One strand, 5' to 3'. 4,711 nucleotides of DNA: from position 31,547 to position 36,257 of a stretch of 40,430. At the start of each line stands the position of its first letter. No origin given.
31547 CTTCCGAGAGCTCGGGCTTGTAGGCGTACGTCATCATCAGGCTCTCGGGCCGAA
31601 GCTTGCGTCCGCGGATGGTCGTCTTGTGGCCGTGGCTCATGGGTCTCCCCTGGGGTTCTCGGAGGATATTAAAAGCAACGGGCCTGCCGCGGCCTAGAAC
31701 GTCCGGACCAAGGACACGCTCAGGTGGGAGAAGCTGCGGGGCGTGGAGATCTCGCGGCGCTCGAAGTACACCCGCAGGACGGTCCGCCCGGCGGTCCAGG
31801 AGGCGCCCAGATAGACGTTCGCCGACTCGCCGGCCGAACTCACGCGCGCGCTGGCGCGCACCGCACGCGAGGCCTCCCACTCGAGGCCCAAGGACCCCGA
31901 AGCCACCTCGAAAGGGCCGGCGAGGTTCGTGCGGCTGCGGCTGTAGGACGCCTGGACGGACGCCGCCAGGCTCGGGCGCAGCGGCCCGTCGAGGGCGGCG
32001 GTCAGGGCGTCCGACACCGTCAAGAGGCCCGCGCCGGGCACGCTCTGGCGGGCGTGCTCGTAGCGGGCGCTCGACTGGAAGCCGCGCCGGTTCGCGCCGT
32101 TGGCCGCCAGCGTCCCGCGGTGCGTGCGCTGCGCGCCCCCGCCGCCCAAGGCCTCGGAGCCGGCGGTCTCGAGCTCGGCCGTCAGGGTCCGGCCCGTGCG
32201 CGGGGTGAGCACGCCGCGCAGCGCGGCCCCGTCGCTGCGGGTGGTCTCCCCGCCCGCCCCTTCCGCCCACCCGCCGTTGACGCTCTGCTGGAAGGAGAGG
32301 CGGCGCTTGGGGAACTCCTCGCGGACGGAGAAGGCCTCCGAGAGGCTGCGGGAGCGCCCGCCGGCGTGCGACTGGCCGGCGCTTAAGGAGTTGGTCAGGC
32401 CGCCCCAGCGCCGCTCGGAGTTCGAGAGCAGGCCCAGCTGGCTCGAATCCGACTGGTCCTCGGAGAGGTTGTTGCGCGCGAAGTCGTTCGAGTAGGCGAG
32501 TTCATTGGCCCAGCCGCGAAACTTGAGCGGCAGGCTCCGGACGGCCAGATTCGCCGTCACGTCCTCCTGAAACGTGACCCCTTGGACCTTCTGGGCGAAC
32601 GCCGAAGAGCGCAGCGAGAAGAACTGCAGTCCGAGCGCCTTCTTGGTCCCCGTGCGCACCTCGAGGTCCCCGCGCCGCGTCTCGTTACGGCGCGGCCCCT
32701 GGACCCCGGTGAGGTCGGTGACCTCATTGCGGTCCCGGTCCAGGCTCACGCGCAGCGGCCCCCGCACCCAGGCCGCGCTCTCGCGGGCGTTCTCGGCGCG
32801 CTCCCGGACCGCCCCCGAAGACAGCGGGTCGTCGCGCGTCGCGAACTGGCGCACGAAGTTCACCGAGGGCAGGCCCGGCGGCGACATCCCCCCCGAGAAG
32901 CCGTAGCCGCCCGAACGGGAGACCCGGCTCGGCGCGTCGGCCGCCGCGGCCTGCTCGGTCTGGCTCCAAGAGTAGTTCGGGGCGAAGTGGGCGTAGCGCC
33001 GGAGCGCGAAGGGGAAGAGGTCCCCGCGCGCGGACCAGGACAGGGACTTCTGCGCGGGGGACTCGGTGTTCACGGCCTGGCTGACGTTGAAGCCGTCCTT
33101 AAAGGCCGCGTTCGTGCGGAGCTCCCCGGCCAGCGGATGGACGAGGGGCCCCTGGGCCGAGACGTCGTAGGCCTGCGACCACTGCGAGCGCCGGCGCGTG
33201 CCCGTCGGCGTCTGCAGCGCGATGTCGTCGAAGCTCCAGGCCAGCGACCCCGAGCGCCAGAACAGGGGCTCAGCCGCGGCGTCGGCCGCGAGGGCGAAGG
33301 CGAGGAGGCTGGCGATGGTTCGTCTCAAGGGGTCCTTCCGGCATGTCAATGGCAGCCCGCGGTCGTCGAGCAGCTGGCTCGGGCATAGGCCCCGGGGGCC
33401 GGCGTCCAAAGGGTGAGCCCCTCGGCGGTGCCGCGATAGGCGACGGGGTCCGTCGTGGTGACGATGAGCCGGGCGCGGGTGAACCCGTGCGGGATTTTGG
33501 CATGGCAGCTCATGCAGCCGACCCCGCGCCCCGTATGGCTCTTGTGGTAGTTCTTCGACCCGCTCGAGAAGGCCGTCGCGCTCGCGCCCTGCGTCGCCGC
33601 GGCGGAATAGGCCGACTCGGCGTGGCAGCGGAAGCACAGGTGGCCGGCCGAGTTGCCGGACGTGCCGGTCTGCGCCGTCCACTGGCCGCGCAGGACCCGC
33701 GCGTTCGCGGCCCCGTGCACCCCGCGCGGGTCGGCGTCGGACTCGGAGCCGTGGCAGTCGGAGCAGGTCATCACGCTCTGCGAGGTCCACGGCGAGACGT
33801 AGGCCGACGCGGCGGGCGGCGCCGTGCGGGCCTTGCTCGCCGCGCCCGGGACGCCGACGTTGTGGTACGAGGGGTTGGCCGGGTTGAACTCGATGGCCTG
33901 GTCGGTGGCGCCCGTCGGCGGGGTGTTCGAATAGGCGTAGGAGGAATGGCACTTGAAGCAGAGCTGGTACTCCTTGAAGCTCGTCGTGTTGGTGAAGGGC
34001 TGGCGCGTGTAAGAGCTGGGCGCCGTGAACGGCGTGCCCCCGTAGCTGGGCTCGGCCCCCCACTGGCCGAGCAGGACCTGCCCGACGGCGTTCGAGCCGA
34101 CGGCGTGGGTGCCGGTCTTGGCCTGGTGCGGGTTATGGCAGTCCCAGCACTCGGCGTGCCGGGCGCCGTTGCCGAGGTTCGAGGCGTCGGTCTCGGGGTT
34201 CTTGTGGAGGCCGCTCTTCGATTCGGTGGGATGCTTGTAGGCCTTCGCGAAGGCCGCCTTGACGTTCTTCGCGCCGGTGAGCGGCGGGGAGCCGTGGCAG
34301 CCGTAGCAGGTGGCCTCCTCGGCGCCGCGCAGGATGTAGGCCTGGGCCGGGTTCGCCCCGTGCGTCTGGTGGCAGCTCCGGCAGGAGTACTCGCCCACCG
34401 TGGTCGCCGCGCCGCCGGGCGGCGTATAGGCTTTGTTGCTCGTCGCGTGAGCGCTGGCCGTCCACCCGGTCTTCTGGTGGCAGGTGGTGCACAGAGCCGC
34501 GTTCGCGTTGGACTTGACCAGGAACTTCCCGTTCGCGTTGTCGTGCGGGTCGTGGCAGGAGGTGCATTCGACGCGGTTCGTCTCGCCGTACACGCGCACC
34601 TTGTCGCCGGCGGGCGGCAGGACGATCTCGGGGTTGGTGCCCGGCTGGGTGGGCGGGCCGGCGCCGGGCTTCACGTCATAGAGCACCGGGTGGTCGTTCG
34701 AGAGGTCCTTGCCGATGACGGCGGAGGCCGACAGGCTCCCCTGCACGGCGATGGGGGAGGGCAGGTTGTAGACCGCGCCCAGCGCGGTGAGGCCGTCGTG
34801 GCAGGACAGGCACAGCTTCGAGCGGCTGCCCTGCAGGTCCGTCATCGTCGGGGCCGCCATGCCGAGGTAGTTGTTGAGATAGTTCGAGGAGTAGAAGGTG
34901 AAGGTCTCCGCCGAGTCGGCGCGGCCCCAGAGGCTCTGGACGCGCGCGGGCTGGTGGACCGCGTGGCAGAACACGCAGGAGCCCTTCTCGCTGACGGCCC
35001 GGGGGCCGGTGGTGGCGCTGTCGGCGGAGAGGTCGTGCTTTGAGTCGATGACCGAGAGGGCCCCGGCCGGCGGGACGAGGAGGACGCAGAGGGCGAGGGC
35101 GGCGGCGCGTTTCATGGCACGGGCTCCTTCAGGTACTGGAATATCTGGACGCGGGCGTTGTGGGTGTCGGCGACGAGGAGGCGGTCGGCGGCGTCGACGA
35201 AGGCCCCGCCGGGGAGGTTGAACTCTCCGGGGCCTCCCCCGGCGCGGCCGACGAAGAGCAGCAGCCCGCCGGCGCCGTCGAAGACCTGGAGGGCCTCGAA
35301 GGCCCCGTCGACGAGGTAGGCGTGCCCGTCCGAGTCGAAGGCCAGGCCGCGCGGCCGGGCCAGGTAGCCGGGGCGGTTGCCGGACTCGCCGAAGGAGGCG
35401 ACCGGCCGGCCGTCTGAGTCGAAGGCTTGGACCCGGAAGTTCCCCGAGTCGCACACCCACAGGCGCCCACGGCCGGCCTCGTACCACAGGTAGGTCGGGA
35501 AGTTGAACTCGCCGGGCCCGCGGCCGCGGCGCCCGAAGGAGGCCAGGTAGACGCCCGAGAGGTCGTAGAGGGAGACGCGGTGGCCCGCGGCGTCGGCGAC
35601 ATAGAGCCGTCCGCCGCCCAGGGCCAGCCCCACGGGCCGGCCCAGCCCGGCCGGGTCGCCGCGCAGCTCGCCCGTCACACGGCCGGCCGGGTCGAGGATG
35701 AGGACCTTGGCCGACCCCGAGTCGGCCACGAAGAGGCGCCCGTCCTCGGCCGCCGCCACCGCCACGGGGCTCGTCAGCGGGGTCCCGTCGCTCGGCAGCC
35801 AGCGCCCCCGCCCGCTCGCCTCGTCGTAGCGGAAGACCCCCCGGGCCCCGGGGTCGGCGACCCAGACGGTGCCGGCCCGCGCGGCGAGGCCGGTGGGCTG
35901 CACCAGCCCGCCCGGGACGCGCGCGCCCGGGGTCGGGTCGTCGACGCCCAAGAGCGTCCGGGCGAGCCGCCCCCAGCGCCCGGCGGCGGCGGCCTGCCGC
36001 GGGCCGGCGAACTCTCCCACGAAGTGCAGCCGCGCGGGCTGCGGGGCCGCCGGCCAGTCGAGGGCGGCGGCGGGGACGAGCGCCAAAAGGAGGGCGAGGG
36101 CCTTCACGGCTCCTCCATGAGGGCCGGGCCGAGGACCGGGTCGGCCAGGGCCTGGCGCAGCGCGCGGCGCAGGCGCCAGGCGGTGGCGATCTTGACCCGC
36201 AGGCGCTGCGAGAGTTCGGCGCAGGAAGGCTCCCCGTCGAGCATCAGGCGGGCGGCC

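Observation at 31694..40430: Candidate sigma-54-controlled porin-cytochrome electron conduit with paired NHL propellers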

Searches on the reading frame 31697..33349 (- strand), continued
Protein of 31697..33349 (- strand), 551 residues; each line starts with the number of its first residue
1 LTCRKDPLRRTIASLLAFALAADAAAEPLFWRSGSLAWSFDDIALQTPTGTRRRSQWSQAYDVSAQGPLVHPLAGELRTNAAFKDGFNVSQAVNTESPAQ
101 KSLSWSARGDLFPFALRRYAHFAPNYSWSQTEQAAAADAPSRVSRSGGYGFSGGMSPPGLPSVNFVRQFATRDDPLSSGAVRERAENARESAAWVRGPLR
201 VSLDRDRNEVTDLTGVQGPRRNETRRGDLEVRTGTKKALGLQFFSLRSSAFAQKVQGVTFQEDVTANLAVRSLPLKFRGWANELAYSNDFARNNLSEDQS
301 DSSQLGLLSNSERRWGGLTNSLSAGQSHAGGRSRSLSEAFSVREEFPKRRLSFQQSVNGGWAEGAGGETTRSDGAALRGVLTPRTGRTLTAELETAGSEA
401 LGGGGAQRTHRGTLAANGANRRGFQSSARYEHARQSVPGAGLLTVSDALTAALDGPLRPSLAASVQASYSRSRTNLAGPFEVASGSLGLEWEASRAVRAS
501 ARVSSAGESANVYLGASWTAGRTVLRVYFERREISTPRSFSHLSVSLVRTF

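Call 45: find_encoding_contigs(protein=P0144, flank=10000, max_places=1)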
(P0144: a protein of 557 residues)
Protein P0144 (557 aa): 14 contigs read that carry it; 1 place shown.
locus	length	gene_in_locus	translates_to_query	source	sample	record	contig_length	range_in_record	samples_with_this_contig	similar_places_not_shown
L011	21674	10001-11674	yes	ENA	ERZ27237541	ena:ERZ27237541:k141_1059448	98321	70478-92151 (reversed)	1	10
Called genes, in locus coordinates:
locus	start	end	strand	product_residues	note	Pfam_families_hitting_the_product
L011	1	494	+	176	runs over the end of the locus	PF22113:Mtrc-MtrF_II-IV_dom (faint), PF14522:Cytochrome_C7 (faint), PF09699:Paired_CXXCH_1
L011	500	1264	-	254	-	-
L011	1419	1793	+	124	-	PF00072:Response_reg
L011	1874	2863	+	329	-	PF09699:Paired_CXXCH_1, PF14522:Cytochrome_C7 (faint), PF22113:Mtrc-MtrF_II-IV_dom (weak), PF09699:Paired_CXXCH_1, PF14537:Cytochrom_c3_2 (weak), PF09699:Paired_CXXCH_1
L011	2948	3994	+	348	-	PF17170:DUF5128 (faint), PF08450:SGL (faint), PF25021:TEN_NHL (faint), PF01436:NHL (weak)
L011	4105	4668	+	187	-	-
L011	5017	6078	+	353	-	PF08450:SGL (weak), PF17170:DUF5128 (faint), PF25021:TEN_NHL (faint), PF06739:SBBP (faint), PF01731:Arylesterase (faint), PF01436:NHL (weak)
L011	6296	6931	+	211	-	PF14522:Cytochrome_C7 (faint), PF14537:Cytochrom_c3_2 (faint), PF09699:Paired_CXXCH_1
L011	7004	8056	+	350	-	PF08450:SGL (faint), PF25021:TEN_NHL (faint), PF17170:DUF5128 (faint), PF01436:NHL (weak)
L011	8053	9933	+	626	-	PF14522:Cytochrome_C7 (faint), PF14537:Cytochrom_c3_2 (faint), PF22113:Mtrc-MtrF_II-IV_dom (faint), PF09699:Paired_CXXCH_1 (weak)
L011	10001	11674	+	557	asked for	-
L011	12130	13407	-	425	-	PF05201:GlutR_N, PF01488:Shikimate_DH, PF00745:GlutR_dimer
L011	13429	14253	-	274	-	PF01578:Cytochrom_C_asm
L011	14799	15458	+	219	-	PF03264:Cytochrom_NNT (faint), PF14522:Cytochrome_C7 (faint), PF14537:Cytochrom_c3_2 (faint), PF09699:Paired_CXXCH_1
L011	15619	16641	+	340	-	PF08450:SGL (faint), PF25021:TEN_NHL (faint), PF17170:DUF5128 (faint), PF01436:NHL (weak)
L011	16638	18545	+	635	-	PF03264:Cytochrom_NNT (faint), PF14522:Cytochrome_C7 (faint), PF14537:Cytochrom_c3_2 (faint), PF22113:Mtrc-MtrF_II-IV_dom (faint), PF09699:Paired_CXXCH_1 (weak)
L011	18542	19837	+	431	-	PF05140:ResB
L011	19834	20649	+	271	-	PF01578:Cytochrom_C_asm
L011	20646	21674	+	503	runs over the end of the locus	PF02310:B12-binding, PF04055:Radical_SAM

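Call 46: search_solved_structures(query=A3, max_evalue=10)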
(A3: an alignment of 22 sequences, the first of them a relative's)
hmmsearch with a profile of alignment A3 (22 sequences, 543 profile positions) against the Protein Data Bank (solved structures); distinct sequences matched with E-value up to 10: 0.

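Call 84: list_cluster_members(proteins=[P0133, P0135, P0136, P0137, P0138, P0140, P0142, P0145, P0155, P0157])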
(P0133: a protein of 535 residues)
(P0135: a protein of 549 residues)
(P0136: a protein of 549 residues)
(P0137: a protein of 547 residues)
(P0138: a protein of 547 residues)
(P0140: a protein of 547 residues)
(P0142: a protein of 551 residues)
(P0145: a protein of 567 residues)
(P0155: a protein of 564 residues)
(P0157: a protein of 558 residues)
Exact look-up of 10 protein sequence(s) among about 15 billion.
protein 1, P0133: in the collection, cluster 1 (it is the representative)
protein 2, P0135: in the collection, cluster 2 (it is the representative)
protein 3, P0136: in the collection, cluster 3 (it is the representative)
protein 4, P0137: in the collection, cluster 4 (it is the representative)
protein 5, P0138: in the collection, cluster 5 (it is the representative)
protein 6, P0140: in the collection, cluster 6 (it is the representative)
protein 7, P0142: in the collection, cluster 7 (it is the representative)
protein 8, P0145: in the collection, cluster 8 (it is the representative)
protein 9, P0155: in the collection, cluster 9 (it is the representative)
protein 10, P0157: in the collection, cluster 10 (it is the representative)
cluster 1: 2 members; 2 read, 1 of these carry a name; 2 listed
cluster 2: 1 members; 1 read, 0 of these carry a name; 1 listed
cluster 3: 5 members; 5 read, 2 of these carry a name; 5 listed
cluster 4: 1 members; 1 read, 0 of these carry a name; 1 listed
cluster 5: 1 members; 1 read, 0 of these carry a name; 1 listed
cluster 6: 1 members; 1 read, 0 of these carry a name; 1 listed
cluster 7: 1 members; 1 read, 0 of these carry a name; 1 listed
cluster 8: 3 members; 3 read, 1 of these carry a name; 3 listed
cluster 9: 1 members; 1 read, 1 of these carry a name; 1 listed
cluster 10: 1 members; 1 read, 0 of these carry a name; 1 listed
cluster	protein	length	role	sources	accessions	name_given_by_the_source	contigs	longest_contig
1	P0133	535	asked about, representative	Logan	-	-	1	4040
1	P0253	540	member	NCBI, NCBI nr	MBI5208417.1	MAG: hypothetical protein HY927_00425 [Elusimicrobia bacterium] | hypothetical protein [Elusimicrobiota bacterium]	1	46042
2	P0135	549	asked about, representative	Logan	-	-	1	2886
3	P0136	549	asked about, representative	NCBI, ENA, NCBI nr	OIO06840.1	MAG: hypothetical protein AUJ52_11565 [Elusimicrobia bacterium CG1_02_63_36]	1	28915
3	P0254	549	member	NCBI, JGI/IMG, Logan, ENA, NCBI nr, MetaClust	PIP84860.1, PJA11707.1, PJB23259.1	MAG: hypothetical protein CO113_18710 [Elusimicrobia bacterium ... | MAG: hypothetical protein COR54_01845 [Elusimicrobia bacterium ... | \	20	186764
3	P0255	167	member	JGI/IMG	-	-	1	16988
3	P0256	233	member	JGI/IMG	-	-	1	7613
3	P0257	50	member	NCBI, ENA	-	-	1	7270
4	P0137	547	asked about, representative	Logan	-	-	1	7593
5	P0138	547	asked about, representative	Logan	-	-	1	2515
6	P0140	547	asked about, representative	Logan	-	-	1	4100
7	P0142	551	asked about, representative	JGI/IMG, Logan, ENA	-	-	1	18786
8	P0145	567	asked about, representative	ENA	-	-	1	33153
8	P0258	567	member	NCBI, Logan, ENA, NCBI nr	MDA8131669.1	MAG: hypothetical protein M0011_09225 [Elusimicrobia bacterium] | hypothetical protein [Elusimicrobiota bacterium]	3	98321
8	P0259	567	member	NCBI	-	-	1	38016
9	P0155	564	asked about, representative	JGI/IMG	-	hypothetical protein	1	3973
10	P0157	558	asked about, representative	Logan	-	-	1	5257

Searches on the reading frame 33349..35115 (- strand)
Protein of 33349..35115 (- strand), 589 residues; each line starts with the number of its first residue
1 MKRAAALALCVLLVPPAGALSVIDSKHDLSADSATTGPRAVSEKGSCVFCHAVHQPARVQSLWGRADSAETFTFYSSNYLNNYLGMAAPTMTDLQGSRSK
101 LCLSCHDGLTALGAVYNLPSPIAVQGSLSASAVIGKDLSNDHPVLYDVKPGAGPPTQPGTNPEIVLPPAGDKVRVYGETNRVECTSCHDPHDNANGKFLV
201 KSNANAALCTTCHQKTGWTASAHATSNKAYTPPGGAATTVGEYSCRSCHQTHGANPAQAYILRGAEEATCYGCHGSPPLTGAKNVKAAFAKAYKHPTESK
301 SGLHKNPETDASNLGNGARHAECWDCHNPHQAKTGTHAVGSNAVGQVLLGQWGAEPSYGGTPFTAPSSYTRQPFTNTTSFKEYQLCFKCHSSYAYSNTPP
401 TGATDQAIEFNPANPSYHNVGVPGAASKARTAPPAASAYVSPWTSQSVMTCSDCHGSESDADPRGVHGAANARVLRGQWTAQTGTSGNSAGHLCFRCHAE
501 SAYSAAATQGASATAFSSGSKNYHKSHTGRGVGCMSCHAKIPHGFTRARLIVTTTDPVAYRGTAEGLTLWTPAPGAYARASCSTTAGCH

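Call 6: search_protein_families(library=pfam, proteins=[window:33349-35115:-], max_evalue=0.01)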
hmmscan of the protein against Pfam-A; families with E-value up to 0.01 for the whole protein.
window:33349-35115:- (589 aa): 5 families
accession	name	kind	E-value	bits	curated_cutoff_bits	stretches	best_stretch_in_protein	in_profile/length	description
PF09699.15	Paired_CXXCH_1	-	1.4e-27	95.5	20.6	2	183-216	8-39/41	Doubled CXXCH motif (Paired_CXXCH_1)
PF14537.11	Cytochrom_c3_2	-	9.1e-15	55.3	25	2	180-274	5-78/79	Cytochrome c3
PF14522.11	Cytochrome_C7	-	5.1e-13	49.1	24.8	0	447-506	12-56/67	Cytochrome c7 and related cytochrome c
PF22113.1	Mtrc-MtrF_II-IV_dom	-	1.7e-11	44.4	30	2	380-540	25-165/176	Outer membrane cytochrome MtrC/MtrF-like, domains II/IV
PF22678.1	Cytochrom_c_NrfB-like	-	0.00016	22.5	27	0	180-216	32-68/89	Cytochrome c-type protein NrfB-like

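Call 7: search_protein_families(library=ncbifam, proteins=[window:33349-35115:-], max_evalue=0.01)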
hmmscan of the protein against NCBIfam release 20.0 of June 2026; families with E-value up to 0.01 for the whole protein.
window:33349-35115:- (589 aa): 5 families
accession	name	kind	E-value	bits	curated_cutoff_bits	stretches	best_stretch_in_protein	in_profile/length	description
TIGR01905.1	paired_CXXCH_1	subfamily_domain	7e-19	67.5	25.2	2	183-215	8-38/41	doubled CXXCH domain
TIGR03508.1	decahem_SO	subfamily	2.1e-10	40.5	192.2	1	180-215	142-176/258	DmsE family decaheme c-type cytochrome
TIGR03146.1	cyt_nit_nrfB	equivalog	3.5e-05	24.1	166.6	0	182-214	85-117/145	cytochrome c nitrite reductase pentaheme subunit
TIGR03153.1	cytochr_NrfH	equivalog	0.00011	22.2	134.2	0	316-339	48-71/138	cytochrome c nitrite reductase small subunit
NF008659.0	PRK11659.1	equivalog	0.006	16.3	184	0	180-217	134-171/188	cytochrome c nitrite reductase pentaheme subunit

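Call 67: search_solved_structures(query=window:33349-35115:-, max_evalue=0.01)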
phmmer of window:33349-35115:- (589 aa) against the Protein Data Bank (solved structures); distinct sequences matched with E-value up to 0.01: 2.
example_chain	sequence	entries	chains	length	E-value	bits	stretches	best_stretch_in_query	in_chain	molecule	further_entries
7tfs_A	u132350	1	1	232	5.3e-31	111.1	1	5-215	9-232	Cytochrome c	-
9yuq_N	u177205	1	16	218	1.4e-22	83.2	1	1-215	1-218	Putative multiheme cytochrome c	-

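Call 79: search_solved_structures(query=window:33349-35115:-, max_evalue=0.00001, show_alignments=1)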
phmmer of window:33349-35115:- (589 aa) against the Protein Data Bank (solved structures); distinct sequences matched with E-value up to 0.00001: 2.
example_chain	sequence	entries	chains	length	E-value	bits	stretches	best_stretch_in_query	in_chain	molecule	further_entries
7tfs_A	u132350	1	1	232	5.3e-31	111.1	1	5-215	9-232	Cytochrome c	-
9yuq_N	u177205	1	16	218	1.4e-22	83.2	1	1-215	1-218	Putative multiheme cytochrome c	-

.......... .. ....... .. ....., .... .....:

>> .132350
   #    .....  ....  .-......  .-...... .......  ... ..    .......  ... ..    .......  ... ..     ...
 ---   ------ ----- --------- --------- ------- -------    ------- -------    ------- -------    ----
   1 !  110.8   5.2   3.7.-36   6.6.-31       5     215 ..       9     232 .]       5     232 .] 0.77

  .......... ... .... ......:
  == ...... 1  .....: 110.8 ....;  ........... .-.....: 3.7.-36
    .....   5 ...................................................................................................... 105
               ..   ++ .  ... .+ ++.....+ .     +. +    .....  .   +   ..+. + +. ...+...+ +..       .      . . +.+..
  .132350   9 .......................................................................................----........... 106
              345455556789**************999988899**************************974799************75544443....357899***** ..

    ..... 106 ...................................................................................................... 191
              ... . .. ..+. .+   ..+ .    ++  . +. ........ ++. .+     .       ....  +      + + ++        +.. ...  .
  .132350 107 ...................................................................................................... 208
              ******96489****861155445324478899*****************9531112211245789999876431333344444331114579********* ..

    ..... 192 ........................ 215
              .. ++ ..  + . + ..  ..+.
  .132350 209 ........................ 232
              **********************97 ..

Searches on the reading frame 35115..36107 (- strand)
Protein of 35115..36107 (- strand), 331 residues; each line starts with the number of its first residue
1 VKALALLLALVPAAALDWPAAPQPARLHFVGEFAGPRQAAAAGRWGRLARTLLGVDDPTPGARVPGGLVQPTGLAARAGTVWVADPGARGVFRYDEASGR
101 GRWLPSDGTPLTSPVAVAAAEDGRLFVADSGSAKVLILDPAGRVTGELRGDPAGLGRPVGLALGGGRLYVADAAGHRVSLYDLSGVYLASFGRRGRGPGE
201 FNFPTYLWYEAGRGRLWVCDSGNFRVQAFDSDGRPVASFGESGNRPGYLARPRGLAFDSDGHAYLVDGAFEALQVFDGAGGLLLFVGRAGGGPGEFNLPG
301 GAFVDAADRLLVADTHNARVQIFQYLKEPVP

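Call 6: search_protein_families(library=pfam, proteins=[window:35115-36107:-], max_evalue=0.01)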
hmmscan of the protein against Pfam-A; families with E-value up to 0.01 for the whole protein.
window:35115-36107:- (331 aa): 6 families
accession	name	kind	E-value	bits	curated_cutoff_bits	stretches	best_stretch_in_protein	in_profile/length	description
PF01436.27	NHL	-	3.1e-28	96.8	20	3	296-323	1-28/28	NHL repeat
PF17170.10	DUF5128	-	2.3e-09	37.3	22.9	1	165-232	53-120/321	6-bladed beta-propeller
PF08450.18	SGL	-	9.8e-06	25.8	26.3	0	252-324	136-211/246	SMP-30/Gluconolactonase/LRE-like region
PF25021.1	TEN_NHL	-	2.7e-05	23.7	27.1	0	248-279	140-169/357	Teneurin NHL domain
PF13449.12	Phytase-like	-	0.00016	22.1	27.6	0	212-329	77-181/284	Esterase-like activity of phytase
PF13360.13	PQQ_2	-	0.0027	17.8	27.6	0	77-145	72-141/233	Outer membrane protein assembly factor BamB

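Call 7: search_protein_families(library=ncbifam, proteins=[window:35115-36107:-], max_evalue=0.01)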
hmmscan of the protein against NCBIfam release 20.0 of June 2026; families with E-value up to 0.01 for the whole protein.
window:35115-36107:- (331 aa): 3 families
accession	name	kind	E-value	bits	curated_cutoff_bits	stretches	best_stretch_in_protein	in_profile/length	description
NF035926.1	scyF_NHL_VPEP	equivalog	7.8e-34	117.4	350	3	166-283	163-280/376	scytonemin biosynthesis PEP-CTERM protein ScyF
NF033206.1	ScyE_fam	subfamily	1e-08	35.1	80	0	111-144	139-171/333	ScyD/ScyE family protein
NF053768.1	CIS12_fam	equivalog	0.0021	16.8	860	1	90-178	65-151/715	CIS12 family contractile injection system protein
